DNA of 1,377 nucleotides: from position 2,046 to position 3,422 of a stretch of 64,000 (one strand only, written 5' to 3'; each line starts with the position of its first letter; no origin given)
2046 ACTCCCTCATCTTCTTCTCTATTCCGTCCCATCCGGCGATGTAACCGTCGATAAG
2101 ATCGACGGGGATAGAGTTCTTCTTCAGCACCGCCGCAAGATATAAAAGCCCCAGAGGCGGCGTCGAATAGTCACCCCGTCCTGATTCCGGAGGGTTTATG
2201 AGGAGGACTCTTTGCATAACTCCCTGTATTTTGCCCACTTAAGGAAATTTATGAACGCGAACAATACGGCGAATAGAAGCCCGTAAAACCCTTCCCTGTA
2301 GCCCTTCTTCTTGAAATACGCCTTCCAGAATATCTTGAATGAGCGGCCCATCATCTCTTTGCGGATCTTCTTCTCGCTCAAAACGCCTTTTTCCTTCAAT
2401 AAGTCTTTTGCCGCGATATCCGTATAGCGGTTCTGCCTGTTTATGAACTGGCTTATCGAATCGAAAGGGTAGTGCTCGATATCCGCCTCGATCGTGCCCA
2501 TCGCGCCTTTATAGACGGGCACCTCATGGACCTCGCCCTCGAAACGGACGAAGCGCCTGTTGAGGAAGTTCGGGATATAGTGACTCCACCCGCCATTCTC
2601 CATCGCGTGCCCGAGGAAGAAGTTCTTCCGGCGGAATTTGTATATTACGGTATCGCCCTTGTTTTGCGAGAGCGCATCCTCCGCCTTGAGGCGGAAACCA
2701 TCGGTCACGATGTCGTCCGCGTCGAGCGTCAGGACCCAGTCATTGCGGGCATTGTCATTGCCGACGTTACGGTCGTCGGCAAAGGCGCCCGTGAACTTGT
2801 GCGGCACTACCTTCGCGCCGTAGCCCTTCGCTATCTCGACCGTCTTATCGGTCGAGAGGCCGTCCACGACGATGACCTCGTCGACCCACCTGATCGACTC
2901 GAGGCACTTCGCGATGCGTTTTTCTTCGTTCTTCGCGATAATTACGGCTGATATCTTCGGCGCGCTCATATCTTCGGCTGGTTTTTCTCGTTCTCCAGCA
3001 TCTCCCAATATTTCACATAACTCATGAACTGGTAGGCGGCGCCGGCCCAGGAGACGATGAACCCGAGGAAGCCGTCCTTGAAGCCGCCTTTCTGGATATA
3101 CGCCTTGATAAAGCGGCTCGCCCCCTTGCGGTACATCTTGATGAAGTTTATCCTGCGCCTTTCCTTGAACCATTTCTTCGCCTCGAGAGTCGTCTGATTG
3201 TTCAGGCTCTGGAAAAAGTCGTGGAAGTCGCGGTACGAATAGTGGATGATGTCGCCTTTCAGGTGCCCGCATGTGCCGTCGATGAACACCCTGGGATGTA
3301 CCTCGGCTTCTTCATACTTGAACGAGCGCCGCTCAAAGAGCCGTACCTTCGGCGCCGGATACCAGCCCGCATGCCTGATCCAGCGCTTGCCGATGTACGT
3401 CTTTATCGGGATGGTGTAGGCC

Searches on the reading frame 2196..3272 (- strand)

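Call 22: search_protein_families(library=pfam, proteins=[window:2196-3272:-], max_evalue=0.00001)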
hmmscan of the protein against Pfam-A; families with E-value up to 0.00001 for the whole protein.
window:2196-3272:- (358 aa): 1 family
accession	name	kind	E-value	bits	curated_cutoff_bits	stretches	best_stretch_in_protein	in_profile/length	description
PF00535.33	Glycos_transf_2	-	1.4e-21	77.6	23.3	1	108-248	1-150/168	Glycosyl transferase family 2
